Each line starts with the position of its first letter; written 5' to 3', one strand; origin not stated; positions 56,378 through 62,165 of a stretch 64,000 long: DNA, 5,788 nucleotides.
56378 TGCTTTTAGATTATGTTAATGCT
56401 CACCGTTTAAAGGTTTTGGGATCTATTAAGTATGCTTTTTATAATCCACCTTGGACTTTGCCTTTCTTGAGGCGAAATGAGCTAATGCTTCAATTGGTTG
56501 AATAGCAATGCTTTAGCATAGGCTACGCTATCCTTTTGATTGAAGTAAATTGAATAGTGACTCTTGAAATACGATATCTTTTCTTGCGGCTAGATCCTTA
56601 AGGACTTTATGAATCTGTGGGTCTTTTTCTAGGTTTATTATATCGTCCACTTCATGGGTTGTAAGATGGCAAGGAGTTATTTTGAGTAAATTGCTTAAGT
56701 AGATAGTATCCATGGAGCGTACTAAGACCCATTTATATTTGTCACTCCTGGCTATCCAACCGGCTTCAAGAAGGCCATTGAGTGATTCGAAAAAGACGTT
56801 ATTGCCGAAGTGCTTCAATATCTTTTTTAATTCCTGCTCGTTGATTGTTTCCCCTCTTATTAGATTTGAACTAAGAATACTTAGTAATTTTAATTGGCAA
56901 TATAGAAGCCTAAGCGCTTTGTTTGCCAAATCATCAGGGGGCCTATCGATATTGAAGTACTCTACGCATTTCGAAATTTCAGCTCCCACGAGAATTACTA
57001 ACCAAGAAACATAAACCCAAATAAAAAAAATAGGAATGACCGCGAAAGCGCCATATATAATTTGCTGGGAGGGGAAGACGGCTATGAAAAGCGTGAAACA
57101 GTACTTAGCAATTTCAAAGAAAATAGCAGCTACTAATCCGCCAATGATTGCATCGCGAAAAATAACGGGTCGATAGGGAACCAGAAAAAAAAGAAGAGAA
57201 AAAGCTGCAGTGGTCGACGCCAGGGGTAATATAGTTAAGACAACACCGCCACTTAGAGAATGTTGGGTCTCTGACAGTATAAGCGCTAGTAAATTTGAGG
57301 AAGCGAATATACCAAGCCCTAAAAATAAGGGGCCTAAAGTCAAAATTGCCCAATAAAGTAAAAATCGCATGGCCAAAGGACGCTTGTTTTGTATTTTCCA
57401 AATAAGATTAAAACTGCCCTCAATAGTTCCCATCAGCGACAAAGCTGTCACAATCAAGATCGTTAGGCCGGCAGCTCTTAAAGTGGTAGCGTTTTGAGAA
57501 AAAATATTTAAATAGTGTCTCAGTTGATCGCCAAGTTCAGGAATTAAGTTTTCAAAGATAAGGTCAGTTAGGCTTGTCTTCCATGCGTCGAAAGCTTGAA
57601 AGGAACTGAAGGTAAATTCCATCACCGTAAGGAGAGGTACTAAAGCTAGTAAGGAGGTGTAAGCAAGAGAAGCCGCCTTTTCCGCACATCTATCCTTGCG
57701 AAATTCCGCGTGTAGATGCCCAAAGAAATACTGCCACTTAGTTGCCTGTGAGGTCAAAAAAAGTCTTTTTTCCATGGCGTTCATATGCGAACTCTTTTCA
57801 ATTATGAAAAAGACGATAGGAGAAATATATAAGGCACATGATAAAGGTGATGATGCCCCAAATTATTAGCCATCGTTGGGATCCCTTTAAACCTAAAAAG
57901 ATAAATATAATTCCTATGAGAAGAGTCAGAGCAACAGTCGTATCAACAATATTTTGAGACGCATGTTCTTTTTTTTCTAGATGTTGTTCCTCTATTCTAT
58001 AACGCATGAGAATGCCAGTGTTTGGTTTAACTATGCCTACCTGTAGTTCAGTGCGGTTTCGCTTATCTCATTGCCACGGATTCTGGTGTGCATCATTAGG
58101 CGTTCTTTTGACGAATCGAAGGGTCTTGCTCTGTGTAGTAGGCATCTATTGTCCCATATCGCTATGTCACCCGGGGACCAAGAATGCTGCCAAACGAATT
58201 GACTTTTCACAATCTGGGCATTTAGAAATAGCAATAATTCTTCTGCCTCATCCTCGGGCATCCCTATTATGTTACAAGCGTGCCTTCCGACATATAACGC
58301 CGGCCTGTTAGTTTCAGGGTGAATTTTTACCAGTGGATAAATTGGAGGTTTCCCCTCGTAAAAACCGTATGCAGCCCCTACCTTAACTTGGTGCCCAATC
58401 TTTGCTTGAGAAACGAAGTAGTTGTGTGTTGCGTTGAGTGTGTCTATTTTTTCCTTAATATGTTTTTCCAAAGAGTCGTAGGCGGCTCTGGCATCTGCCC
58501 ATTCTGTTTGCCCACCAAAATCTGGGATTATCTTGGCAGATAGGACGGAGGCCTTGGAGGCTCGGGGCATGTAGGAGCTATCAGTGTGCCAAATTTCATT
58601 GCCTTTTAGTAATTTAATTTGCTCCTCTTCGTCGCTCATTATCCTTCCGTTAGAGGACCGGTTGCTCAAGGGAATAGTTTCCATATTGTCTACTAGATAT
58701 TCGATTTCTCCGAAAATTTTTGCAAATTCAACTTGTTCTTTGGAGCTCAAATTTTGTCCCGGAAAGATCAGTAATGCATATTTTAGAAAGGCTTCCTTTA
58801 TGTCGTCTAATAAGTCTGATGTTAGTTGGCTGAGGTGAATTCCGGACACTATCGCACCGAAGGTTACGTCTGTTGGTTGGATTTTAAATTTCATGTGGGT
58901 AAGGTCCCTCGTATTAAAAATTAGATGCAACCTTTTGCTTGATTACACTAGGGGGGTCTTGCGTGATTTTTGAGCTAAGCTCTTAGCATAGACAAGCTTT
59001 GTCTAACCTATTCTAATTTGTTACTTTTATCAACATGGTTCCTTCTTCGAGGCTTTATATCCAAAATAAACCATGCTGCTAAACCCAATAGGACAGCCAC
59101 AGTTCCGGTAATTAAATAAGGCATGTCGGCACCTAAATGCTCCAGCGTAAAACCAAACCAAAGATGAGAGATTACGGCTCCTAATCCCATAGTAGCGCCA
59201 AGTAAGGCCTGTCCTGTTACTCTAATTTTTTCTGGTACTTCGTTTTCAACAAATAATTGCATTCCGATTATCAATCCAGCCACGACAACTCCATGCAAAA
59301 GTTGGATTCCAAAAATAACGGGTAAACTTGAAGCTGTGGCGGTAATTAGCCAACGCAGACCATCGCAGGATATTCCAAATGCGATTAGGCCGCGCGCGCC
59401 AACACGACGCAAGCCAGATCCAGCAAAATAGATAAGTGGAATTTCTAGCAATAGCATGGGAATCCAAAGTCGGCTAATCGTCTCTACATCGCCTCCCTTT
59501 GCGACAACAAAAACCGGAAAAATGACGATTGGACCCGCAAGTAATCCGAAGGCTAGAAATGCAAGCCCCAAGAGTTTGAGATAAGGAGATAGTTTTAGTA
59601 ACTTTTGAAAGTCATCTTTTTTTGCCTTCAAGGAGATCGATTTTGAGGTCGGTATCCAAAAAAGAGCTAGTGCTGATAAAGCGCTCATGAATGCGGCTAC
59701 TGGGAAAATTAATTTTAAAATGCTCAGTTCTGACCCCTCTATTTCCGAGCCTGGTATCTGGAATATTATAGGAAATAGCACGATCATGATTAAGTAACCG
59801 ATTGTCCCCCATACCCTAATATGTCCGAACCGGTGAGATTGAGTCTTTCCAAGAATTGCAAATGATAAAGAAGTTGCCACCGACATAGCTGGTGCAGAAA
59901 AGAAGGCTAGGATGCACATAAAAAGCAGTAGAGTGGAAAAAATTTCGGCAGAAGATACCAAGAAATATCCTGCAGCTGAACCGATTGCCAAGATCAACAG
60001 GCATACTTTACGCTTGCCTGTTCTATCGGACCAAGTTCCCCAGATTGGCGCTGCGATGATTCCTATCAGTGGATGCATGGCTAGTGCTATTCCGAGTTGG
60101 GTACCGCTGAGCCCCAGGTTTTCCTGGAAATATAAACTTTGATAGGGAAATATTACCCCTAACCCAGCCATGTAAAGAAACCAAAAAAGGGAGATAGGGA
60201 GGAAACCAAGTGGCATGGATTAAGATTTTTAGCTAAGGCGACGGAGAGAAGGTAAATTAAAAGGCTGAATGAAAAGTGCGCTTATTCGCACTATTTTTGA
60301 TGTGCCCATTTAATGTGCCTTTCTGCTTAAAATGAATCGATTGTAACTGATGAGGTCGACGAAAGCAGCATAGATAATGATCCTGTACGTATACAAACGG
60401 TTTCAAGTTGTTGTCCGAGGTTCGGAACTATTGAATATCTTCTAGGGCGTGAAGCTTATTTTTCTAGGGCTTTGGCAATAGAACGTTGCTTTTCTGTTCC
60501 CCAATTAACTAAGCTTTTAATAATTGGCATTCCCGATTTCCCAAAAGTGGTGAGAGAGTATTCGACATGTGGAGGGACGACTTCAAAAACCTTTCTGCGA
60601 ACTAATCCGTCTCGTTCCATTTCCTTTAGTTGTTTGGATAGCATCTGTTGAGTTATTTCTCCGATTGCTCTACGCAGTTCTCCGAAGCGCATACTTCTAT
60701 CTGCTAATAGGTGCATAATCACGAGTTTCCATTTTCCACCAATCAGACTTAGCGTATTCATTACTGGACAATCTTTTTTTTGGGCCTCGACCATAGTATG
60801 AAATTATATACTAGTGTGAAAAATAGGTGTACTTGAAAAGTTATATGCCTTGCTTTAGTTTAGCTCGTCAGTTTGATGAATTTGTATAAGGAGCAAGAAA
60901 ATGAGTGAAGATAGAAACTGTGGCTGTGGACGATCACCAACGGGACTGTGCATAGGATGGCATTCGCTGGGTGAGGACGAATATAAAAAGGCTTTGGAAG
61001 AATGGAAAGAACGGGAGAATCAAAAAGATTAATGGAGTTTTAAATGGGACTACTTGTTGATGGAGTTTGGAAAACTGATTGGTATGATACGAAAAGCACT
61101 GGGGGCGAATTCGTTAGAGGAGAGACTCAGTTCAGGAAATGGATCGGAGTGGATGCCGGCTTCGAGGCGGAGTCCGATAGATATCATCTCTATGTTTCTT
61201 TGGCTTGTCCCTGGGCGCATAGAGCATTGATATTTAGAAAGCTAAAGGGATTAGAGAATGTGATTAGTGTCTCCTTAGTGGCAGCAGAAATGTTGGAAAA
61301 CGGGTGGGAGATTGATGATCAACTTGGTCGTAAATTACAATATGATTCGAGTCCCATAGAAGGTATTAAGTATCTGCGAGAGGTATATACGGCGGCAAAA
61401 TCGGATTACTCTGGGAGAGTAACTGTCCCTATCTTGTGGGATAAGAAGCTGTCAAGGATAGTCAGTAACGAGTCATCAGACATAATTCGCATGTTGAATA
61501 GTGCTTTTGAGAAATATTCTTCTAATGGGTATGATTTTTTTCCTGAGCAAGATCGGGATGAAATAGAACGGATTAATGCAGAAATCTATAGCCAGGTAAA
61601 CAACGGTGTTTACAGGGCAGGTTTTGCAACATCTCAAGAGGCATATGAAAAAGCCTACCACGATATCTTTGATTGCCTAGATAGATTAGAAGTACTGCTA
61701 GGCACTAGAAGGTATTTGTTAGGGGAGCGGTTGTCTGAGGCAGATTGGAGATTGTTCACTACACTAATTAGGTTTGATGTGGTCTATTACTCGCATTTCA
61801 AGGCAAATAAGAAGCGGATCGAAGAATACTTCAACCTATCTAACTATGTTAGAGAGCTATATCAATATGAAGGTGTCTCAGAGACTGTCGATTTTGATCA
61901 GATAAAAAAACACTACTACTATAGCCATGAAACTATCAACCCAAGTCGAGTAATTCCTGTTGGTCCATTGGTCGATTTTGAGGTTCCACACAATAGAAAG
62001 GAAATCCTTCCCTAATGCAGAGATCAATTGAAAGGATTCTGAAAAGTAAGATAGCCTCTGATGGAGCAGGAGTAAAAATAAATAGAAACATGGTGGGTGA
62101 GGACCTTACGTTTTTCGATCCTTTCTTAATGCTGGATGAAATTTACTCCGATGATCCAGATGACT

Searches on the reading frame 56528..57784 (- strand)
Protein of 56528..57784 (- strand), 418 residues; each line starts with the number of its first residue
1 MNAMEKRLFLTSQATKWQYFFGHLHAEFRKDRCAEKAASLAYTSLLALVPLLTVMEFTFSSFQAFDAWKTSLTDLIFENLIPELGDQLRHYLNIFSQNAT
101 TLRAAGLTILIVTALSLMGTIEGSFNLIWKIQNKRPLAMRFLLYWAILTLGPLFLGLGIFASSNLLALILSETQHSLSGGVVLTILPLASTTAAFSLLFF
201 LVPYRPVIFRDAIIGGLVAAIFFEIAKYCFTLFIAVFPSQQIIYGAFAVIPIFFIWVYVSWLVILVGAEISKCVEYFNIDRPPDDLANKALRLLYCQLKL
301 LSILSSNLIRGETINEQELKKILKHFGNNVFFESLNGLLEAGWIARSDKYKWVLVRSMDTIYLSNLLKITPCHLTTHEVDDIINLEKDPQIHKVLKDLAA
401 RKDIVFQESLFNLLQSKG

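Call 73: search_protein_families(library=pfam, proteins=[window:56528-57784:-], max_evalue=0.00001)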
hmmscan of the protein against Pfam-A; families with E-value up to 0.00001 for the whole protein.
window:56528-57784:- (418 aa): 1 family
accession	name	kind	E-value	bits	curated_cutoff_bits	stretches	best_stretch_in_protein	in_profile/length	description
PF03631.20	Virul_fac_BrkB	-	8.5e-53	180.1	33.7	1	30-275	2-256/259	Virulence factor BrkB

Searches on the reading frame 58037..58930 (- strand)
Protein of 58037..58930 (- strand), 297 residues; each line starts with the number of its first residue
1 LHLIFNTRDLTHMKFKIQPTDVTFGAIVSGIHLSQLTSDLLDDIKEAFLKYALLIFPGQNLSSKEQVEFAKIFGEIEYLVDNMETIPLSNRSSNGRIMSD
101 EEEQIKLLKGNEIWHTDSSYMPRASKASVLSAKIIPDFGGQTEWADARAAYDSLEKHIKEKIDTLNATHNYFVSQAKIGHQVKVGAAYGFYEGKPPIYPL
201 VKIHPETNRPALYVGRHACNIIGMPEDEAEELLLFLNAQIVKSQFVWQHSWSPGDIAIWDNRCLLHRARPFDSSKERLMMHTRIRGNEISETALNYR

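Call 73: search_protein_families(library=pfam, proteins=[window:58037-58930:-], max_evalue=0.00001)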
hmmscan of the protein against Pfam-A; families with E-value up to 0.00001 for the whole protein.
window:58037-58930:- (297 aa): 1 family
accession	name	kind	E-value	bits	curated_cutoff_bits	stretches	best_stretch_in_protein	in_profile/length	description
PF02668.22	TauD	-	3.9e-55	188.1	27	1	18-281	3-265/267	Taurine catabolism dioxygenase TauD, TfdA family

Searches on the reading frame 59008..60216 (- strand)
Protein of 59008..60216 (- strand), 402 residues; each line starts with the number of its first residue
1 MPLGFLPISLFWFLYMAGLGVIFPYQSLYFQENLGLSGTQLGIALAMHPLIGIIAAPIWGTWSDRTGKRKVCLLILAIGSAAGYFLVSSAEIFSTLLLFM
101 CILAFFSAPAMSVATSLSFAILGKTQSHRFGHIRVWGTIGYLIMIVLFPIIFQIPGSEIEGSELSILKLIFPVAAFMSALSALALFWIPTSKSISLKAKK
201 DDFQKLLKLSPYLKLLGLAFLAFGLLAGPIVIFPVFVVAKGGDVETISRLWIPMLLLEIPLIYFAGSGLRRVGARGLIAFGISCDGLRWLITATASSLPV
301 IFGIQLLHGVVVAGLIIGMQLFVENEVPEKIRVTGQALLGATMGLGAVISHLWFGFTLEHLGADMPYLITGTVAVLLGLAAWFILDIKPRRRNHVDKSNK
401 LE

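Call 73: search_protein_families(library=pfam, proteins=[window:59008-60216:-], max_evalue=0.00001)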
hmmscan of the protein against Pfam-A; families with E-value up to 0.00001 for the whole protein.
window:59008-60216:- (402 aa): 4 families
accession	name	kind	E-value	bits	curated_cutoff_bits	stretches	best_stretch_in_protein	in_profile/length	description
PF12832.13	MFS_1_like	-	5.2e-43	148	25.2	1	8-364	4-368/373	MFS_1 like family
PF07690.21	MFS_1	-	2.7e-31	109.2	33.4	2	13-283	6-276/347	Major Facilitator Superfamily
PF03825.22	Nuc_H_symport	-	2.1e-18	66.9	25.9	1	12-364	15-368/400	Nucleoside H+ symporter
PF01306.25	LacY_symp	-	1.6e-12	47.4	24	1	7-155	11-165/413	LacY proton/sugar symporter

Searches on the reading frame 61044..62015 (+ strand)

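Call 73: search_protein_families(library=pfam, proteins=[window:61044-62015:+], max_evalue=0.00001)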
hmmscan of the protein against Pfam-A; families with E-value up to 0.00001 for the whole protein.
window:61044-62015:+ (323 aa): 2 families
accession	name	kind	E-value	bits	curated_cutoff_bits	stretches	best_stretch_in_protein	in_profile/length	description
PF13410.11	GST_C_2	-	3.4e-13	49.9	24.9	1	198-270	1-68/69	Glutathione S-transferase, C-terminal domain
PF13409.12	GST_N_2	-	5.6e-12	46.5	25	1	54-153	1-69/70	Glutathione S-transferase, N-terminal domain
